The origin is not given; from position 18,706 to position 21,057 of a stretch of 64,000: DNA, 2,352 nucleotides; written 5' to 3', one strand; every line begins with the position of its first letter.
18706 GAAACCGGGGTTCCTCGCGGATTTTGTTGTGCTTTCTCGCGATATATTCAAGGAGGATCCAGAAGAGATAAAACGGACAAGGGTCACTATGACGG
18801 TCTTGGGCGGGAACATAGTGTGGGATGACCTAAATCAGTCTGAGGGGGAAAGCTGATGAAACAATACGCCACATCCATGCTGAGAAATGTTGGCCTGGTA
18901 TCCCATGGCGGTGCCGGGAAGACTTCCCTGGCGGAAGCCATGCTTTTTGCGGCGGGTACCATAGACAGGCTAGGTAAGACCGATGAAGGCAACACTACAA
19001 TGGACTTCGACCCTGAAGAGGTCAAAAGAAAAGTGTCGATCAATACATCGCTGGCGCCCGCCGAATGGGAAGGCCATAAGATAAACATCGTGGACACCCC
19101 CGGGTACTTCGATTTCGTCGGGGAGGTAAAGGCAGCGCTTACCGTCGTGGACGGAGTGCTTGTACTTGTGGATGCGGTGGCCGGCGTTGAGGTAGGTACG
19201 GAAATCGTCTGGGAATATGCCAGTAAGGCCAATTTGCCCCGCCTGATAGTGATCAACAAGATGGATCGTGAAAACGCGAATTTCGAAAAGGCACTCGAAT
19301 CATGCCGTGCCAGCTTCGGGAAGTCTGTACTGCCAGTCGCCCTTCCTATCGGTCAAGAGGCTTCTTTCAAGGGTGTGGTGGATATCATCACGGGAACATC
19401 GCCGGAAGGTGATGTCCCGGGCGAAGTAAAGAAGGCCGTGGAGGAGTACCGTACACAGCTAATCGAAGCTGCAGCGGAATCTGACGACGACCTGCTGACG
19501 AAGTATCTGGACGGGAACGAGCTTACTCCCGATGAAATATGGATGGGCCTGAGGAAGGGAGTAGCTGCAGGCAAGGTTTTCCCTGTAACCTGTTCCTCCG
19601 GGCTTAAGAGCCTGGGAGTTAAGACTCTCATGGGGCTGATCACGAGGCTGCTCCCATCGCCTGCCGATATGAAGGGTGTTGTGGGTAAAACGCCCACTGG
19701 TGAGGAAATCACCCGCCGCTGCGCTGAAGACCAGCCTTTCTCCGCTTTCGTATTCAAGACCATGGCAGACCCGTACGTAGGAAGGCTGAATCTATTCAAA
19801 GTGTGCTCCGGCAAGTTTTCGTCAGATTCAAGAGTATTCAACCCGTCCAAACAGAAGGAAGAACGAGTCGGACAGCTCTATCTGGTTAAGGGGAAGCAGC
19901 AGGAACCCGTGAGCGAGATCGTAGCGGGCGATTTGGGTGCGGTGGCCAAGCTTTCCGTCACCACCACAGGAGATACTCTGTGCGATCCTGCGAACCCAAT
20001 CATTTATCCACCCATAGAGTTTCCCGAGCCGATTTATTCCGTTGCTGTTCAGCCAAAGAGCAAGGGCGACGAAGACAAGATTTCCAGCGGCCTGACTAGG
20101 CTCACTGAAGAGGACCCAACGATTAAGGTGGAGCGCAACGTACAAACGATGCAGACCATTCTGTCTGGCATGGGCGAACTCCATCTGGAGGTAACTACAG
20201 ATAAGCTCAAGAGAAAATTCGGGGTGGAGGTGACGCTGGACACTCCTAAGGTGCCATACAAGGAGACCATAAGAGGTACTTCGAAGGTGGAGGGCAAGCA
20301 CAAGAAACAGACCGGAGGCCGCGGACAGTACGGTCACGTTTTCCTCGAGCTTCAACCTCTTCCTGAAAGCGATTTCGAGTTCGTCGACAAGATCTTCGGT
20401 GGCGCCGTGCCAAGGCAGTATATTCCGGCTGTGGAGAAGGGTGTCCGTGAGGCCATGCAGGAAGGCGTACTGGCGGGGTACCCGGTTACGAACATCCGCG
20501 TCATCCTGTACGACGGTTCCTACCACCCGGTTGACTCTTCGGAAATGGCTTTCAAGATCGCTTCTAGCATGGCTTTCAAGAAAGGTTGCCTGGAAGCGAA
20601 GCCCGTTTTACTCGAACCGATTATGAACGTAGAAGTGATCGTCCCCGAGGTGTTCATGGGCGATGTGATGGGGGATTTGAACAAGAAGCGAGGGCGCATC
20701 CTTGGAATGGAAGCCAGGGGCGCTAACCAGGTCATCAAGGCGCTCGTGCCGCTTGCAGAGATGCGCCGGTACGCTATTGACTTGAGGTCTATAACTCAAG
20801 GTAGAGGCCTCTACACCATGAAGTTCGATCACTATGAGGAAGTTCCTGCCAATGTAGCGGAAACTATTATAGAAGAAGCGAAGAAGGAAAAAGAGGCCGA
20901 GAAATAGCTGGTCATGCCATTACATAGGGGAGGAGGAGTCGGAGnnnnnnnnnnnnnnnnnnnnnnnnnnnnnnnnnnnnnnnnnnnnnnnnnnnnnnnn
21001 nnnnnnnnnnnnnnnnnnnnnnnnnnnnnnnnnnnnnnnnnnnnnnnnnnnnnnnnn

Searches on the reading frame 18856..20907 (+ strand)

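Call 22: search_protein_families(library=pfam, proteins=[window:18856-20907:+], max_evalue=0.001)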
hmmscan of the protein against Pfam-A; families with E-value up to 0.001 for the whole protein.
window:18856-20907:+ (683 aa): 8 families
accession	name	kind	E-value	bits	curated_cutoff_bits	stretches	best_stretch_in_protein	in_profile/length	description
PF03764.24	EFG_IV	-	1.1e-47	161.2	24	1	464-582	1-121/121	Elongation factor G, domain IV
PF00009.33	GTP_EFTU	-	3.9e-43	147.7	26.5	1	9-268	3-188/188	Elongation factor Tu GTP binding domain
PF00679.30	EFG_C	-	9.3e-33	112.6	27.9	1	584-670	1-88/89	Elongation factor G C-terminus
PF14492.12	EFG_III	-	3.2e-32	110.8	27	1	389-462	1-74/75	Elongation Factor G, domain III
PF22042.2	EF-G_D2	-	2.4e-18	66.5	27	1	294-377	1-83/84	Elongation factor G domain 2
PF03144.31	GTP_EFTU_D2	-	5.1e-09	36.9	30.3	1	309-376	1-73/73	Elongation factor Tu domain 2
PF01926.29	MMR_HSR1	-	2.8e-06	27.9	21.9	1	12-135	2-113/113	50S ribosome-binding GTPase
PF16658.11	RF3_C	-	6.5e-06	26.4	40.1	1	397-477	14-94/132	Class II release factor RF3, C-terminal domain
